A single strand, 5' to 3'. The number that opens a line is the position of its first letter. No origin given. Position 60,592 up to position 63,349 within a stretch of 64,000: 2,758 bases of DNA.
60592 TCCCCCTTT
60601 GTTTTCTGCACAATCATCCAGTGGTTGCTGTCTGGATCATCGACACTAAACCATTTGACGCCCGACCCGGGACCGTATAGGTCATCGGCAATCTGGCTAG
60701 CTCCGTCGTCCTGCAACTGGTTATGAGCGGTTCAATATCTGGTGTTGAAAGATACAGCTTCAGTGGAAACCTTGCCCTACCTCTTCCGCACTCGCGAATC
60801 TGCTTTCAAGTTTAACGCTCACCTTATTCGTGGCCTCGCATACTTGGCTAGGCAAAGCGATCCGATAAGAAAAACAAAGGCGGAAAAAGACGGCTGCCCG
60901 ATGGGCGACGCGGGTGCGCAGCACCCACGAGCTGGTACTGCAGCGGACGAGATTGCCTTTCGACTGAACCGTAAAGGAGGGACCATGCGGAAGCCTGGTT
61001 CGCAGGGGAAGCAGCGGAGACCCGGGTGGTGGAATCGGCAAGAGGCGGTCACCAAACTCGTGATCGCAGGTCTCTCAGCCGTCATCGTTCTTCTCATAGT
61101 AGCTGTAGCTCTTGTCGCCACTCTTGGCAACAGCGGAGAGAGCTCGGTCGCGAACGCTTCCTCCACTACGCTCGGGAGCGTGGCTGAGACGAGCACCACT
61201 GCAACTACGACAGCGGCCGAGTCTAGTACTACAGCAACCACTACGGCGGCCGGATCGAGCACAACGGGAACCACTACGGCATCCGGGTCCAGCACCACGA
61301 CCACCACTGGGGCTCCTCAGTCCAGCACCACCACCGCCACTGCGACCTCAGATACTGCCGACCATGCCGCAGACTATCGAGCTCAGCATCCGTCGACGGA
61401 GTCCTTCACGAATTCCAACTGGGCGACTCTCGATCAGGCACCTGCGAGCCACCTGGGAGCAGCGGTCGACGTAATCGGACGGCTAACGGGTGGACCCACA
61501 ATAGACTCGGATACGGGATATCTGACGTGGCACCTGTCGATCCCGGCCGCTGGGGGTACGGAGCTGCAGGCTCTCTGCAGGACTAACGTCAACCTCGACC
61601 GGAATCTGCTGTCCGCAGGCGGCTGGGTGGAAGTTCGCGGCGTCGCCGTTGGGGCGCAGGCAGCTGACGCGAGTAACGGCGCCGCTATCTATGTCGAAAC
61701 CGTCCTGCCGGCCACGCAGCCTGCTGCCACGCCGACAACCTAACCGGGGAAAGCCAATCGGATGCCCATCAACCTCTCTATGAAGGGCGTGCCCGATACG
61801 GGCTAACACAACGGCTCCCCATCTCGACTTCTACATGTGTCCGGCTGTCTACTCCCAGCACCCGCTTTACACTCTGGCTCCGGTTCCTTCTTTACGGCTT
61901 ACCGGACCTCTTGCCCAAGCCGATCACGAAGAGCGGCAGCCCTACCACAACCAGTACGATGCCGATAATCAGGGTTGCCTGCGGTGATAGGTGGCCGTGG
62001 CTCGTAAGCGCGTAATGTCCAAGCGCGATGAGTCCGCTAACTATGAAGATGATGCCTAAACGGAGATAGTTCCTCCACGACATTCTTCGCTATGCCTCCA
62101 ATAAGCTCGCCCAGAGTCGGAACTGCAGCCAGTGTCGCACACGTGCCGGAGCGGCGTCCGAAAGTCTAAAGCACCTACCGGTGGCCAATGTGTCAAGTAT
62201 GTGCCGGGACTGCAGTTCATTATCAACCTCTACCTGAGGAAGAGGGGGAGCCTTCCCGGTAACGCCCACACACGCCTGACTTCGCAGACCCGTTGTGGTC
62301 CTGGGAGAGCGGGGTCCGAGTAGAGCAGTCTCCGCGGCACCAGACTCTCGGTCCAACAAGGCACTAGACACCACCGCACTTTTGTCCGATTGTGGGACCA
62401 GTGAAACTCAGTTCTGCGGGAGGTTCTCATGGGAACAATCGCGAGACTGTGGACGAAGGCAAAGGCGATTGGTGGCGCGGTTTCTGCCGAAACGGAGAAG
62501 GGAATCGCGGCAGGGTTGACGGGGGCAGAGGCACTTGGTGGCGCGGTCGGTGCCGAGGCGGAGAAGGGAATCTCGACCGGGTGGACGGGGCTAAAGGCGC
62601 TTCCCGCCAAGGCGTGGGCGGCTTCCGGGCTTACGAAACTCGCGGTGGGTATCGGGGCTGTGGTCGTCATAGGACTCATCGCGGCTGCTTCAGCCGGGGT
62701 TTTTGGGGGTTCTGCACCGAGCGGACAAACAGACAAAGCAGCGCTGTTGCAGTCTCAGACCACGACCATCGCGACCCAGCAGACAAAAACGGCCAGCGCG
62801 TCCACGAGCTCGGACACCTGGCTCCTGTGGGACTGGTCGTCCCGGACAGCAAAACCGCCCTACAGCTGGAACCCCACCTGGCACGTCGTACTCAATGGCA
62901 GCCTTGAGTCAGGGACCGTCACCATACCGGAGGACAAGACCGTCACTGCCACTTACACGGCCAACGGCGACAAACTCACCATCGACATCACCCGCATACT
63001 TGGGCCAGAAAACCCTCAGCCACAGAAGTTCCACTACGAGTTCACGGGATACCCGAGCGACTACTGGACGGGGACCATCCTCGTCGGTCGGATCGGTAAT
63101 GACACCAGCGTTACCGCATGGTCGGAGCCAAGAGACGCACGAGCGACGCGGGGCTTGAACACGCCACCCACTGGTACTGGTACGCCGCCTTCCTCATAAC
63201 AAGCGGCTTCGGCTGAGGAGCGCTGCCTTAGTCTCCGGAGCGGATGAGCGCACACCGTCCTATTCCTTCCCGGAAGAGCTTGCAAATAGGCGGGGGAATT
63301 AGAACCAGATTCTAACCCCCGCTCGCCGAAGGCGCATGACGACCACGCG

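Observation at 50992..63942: Hidden tandem-island architecture: a diverged att repeat brackets a 12.9-kb integrase-less surface-protein island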

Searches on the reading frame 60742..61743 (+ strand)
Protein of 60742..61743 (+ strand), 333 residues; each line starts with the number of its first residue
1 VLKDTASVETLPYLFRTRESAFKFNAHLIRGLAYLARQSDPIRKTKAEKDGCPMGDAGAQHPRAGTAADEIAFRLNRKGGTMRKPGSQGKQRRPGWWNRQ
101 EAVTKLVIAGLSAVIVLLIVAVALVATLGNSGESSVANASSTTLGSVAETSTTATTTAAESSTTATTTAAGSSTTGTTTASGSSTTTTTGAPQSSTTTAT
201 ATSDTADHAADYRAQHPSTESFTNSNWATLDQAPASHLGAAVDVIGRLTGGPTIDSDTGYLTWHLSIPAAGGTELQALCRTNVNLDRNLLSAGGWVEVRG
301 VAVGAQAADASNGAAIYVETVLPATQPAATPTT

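Call 12: search_protein_families(library=pfam, proteins=[window:60742-61743:+], max_evalue=0.01)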
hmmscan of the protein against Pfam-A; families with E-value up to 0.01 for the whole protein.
window:60742-61743:+ (333 aa): 2 families
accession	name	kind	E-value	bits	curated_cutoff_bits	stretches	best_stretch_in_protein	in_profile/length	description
PF01456.22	Mucin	-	0.00063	20.2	34.7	1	111-227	7-125/143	Mucin-like glycoprotein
PF20187.3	DUF6550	-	0.0021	18.7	27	1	105-211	11-115/190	Family of unknown function (DUF6550)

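Call 91: search_protein_families(library=phrogs, proteins=[window:60742-61743:+], max_evalue=0.01)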
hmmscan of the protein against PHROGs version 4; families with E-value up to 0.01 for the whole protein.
window:60742-61743:+ (333 aa): 0 families

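Call 92: search_protein_families(library=ncbifam, proteins=[window:60742-61743:+], max_evalue=0.01)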
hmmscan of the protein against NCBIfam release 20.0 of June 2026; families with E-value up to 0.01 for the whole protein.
window:60742-61743:+ (333 aa): 2 families
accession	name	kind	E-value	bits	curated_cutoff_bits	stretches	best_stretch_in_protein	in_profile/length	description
NF033761.1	gliding_GltJ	equivalog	1.4e-05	24.4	450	1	79-218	344-486/671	adventurous gliding motility protein GltJ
TIGR03943.1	TIGR03943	equivalog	0.00023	20.6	88.8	1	110-328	17-218/221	TIGR03943 family putative permease subunit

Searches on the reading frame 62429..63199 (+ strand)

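Call 12: search_protein_families(library=pfam, proteins=[window:62429-63199:+], max_evalue=0.01)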
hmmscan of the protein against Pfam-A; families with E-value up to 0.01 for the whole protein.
window:62429-63199:+ (256 aa): 0 families

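Call 91: search_protein_families(library=phrogs, proteins=[window:62429-63199:+], max_evalue=0.01)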
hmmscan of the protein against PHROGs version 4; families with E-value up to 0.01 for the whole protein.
window:62429-63199:+ (256 aa): 0 families

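Call 92: search_protein_families(library=ncbifam, proteins=[window:62429-63199:+], max_evalue=0.01)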
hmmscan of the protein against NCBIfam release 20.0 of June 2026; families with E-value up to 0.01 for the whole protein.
window:62429-63199:+ (256 aa): 1 family
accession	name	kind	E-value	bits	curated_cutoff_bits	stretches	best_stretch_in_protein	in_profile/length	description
TIGR03931.1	T7SS_Rv3446c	hypoth_equivalog_domain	0.0042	17.4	47.6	1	74-174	3-98/194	type VII secretion-associated protein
